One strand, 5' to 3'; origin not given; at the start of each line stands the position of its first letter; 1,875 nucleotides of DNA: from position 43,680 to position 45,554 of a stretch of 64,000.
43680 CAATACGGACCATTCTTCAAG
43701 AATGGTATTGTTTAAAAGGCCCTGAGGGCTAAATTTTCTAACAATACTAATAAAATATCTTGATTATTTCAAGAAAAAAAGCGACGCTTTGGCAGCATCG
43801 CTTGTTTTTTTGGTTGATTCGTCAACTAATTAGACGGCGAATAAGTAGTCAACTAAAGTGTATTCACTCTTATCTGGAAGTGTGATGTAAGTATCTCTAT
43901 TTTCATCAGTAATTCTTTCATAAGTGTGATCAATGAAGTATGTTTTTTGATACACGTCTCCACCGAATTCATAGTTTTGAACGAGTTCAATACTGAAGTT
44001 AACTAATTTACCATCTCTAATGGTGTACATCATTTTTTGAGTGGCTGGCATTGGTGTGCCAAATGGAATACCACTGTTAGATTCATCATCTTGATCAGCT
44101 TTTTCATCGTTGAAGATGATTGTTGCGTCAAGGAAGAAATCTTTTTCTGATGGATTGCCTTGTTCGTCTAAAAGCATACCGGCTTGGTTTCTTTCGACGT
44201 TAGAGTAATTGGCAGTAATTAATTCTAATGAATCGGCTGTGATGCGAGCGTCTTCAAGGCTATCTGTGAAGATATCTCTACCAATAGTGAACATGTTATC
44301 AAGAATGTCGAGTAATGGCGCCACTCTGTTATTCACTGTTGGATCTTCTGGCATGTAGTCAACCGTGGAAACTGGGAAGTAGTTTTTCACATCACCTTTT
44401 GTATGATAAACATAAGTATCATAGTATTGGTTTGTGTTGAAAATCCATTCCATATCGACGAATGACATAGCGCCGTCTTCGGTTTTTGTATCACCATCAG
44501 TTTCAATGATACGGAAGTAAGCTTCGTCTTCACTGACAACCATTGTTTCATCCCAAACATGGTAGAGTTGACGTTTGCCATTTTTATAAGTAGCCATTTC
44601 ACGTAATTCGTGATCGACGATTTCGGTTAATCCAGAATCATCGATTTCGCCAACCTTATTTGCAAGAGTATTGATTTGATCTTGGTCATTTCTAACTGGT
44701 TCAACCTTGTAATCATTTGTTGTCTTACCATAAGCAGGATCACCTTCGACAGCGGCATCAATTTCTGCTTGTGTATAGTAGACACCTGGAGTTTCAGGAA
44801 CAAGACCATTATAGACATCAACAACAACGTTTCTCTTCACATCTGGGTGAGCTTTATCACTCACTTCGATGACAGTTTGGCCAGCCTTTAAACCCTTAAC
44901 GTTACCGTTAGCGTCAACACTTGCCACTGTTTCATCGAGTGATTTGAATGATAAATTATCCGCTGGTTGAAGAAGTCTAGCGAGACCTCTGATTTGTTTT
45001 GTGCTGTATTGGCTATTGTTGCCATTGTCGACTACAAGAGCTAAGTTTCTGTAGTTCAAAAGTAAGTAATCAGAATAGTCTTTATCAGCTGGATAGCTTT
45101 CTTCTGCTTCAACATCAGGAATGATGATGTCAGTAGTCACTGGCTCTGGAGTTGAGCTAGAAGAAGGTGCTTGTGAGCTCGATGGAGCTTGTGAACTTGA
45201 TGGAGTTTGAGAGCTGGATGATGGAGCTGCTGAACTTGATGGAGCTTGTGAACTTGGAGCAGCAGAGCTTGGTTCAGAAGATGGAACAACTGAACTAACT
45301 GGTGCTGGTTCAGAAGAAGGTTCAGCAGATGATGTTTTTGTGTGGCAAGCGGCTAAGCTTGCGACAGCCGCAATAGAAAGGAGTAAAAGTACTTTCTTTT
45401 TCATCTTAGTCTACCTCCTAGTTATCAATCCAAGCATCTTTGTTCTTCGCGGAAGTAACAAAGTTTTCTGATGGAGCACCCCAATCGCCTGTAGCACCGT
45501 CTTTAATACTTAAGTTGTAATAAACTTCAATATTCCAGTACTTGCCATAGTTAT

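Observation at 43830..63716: About 20 kb of back-to-back giant lipoproteins: three surface proteases of three catalytic classes fused to an Opp importer locus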

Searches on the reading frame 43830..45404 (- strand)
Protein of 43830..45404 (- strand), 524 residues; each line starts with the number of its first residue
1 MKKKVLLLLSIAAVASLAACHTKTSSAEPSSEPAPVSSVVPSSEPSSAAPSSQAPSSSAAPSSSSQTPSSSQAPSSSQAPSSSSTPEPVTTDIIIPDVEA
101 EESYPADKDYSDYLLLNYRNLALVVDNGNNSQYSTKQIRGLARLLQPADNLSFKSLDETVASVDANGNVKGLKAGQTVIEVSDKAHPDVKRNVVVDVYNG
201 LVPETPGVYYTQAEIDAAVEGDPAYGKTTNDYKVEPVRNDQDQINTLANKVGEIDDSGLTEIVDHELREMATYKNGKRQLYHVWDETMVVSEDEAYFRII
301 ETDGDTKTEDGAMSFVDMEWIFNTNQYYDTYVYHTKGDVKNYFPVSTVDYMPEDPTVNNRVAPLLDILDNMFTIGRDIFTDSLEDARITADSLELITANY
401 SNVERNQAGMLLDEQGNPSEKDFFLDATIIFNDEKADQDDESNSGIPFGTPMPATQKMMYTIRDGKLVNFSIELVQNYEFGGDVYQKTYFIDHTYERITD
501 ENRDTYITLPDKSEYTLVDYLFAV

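Call 4: search_protein_families(library=pfam, proteins=[window:43830-45404:-], max_evalue=0.01)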
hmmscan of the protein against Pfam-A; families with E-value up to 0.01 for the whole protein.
window:43830-45404:- (524 aa): 1 family
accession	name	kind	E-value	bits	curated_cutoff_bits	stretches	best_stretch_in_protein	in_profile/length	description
PF02368.24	Big_2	-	1.5e-06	28.5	22.8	1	151-186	36-72/79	Bacterial Ig-like domain (group 2)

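Call 5: search_protein_families(library=ncbifam, proteins=[window:43830-45404:-], max_evalue=0.01)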
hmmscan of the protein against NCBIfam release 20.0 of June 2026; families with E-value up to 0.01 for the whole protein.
window:43830-45404:- (524 aa): 0 families

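Call 31: find_homologous_proteins(query=window:43833-45134:-, max_evalue=0.001)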
Query window:43833-45134:- (434 aa): 73 proteins with E <= 0.001 among 7804 candidates.
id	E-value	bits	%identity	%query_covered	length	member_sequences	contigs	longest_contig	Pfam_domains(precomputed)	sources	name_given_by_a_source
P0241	1.8e-264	895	97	94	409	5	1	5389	PF02368.25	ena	-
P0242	1.1e-219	748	78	100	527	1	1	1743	PF02368.25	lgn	-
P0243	6.8e-209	712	72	100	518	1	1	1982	PF02368.25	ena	-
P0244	5.6e-205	699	73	100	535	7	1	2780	PF02368.25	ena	-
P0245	3.5e-202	690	70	100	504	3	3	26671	PF02368.25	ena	-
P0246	5.2e-188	644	67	100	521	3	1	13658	PF02368.25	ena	-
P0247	4.2e-172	591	62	100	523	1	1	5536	PF02368.25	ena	-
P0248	5.3e-172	591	62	100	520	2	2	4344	PF02368.25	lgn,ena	-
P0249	1.9e-164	566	60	100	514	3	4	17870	PF02368.25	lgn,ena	-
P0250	3.3e-160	552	55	100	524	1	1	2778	PF02368.25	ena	-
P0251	1.5e-156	540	54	100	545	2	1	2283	PF02368.25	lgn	-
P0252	3.0e-156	539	52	100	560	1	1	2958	PF02368.25,PF26918.1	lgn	-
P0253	6.2e-154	531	55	100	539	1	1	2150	PF02368.25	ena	-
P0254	1.5e-152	527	58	100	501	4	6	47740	PF02368.25,PF26918.1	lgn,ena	-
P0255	8.9e-135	468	51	100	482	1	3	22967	PF02368.25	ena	-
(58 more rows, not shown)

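Call 44: predict_structure(alignment_id=A2)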
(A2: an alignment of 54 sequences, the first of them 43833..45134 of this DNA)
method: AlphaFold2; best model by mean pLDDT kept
length: 434 residues; sequences in the alignment: 54
mean_pLDDT: 92.7   pTM: 0.87
mean pLDDT of the five models: 92.7, 91.9, 91.3, 91.1, 91.0
residues with pLDDT >= 90: 357; 70-90: 59; 50-70: 12; < 50: 6
segments of 3 or more residues with pLDDT < 50: 12-15
pLDDT, mean of each block of 10 residues (from residue 1): 54 57 93 91 93 91 98 98 97 95 97 89 97 96 89 96 94 98 96 97 97 91 92 94 94 93 89 95 91 94 92 95 95 97 96 94 98 97 98 97 97 95 95 84
secondary structure, 60 per line:
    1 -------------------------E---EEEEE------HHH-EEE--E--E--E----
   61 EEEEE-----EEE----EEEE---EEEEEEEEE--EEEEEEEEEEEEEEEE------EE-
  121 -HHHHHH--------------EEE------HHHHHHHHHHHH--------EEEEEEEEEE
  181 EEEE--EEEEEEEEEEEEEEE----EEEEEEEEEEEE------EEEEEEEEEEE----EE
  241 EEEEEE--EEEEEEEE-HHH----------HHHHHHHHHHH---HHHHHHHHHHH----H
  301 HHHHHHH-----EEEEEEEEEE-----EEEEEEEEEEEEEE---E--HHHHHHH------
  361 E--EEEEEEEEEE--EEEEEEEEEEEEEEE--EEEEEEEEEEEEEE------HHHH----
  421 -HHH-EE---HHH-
elements in order: E30-34 E45-47 E61-65 E71-73 E78-81 E85-93 E96-111 H122-127 E142-144 H151-162 E171-184 E187-201 E206-217 E224-234 E239-246 E249-256 H271-281 H285-295 H300-307 E313-322 E328-341 H348-354 E364-373 E376-390 E393-406 H413-416

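Call 46: fold_search(model_id=the predicted structure, library=pdb)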
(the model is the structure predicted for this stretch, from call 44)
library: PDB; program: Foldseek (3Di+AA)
matches with E <= 10: 1347; with E <= 0.001: 10
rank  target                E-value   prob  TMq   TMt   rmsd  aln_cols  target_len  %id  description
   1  9hcj_10               1.7e-05  0.98  0.18  0.05  37.0       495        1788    9  D. discoideum nuclear pore complex (released 2024-12-25)
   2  7r3t_B                3.4e-05  1.00  0.18  0.38  22.9       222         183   12  Crystal structure of the Dimeric C-terminal Big_2-CBM56 domains from Paenibacillus illinoisensis (Bacillus circulans I (released 2023-02-22)
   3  7quz_AAA              4.6e-05  1.00  0.17  0.38  23.7       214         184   12  Crystal structure of the SeMet octameric C-terminal Big_2-CBM56 domains from Paenibacillus illinoisensis (Bacillus c (released 2023-02-01)
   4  7r5k_10               5.5e-05  0.89  0.17  0.05  33.0       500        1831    8  Human nuclear pore complex (constricted) (released 2022-06-22)
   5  7quz_DDD              2.0e-04  1.00  0.17  0.37  22.7       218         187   10  Crystal structure of the SeMet octameric C-terminal Big_2-CBM56 domains from Paenibacillus illinoisensis (Bacillus c (released 2023-02-01)
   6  7quz_BBB              2.6e-04  1.00  0.18  0.39  22.7       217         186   10  Crystal structure of the SeMet octameric C-terminal Big_2-CBM56 domains from Paenibacillus illinoisensis (Bacillus c (released 2023-02-01)
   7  9bd8_A                3.8e-04  0.99  0.23  0.22  11.0       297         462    9  ApoB 100 beta barrel bound to LDLR beta propeller (released 2024-12-25)
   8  8i34_A                5.2e-04  0.99  0.19  0.33  10.2       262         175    9  The crystal structure of EPD-BCP1 from a marine sponge (released 2023-08-16)
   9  8yk1_A                6.1e-04  0.87  0.13  0.07  21.5       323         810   11  Blood group B alpha-1,3-galactosidase AgaBb from Bifidobacterium bifidum, construct 23-844 (released 2024-07-10)
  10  6ntr_C                6.1e-04  0.72  0.15  0.22  21.5       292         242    6  Crystal Structure of Beta-barrel-like Protein of Domain of Unknown Function DUF1849 from Brucella abortus (released 2019-02-13)
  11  5kku_A                1.2e-03  0.20  0.09  0.12  24.4       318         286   12  Crystal structure of an N-terminal dehydratase from difficidin assembly line (released 2016-12-21)
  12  5o78_A                1.8e-03  0.25  0.11  0.13  22.2       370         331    9  Crystal structure of Omp35 from Enterobacter aerogenes (released 2018-06-20)
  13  4e1t                  1.9e-03  0.77  0.16  0.24  16.9       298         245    8  X-ray crystal structure of the transmembrane beta-domain from invasin from Yersinia pseudotuberculosis (released 2012-06-13)
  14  4moc                  1.9e-03  0.35  0.13  0.17  20.0       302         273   10  Human Acyl-coenzyme A Thioesterase 12 (released 2014-07-16)
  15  1lsh_A                2.2e-03  0.95  0.22  0.12  12.7       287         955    6  LIPID-PROTEIN INTERACTIONS IN LIPOVITELLIN (released 2002-07-31)
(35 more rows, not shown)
